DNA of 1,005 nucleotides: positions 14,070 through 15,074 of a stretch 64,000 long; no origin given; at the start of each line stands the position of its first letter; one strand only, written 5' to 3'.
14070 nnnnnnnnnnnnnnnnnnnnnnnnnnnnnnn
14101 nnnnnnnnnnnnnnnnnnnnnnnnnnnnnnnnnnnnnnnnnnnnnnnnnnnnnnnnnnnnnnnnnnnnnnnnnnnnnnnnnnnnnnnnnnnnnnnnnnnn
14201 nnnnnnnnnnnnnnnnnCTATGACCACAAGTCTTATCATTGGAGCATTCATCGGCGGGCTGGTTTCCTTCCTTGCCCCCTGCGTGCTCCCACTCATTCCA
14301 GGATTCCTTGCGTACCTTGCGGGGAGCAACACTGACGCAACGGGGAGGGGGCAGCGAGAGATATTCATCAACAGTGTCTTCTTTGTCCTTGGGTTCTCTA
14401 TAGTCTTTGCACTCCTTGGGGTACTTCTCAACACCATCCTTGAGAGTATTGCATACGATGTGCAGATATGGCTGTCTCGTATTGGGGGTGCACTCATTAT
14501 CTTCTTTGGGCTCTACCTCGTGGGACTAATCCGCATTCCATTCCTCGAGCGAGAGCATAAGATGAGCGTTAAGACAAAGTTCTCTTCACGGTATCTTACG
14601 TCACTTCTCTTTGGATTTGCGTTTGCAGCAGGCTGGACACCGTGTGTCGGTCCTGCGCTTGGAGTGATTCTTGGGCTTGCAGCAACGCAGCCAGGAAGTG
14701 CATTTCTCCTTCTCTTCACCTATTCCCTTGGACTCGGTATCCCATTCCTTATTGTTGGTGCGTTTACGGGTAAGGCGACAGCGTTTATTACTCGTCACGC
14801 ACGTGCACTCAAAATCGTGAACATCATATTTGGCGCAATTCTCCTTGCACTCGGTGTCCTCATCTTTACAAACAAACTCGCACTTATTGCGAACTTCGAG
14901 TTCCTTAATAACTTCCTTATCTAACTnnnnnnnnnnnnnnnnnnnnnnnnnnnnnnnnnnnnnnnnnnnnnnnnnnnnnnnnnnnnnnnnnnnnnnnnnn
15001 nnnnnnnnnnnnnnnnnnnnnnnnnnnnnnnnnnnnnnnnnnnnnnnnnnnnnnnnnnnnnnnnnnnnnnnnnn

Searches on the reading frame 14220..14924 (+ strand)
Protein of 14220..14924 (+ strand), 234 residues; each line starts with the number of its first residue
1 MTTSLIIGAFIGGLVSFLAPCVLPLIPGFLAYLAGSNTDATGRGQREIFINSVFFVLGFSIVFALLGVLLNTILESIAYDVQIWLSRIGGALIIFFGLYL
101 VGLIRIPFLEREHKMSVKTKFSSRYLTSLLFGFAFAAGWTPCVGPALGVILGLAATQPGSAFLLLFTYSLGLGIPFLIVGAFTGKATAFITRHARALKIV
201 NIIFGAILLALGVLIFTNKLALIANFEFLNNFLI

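Call 32: search_protein_families(library=pfam, proteins=[window:14220-14924:+], max_evalue=0.001)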
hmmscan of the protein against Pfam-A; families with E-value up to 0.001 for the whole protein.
window:14220-14924:+ (234 aa): 2 families
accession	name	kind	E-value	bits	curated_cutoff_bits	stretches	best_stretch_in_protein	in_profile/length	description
PF02683.22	DsbD_TM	-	8.6e-18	64.9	27.1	1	5-216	3-215/219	Cytochrome C biogenesis protein transmembrane domain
PF01810.24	LysE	-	4.7e-06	26.7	25.6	0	14-101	105-190/193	LysE type translocator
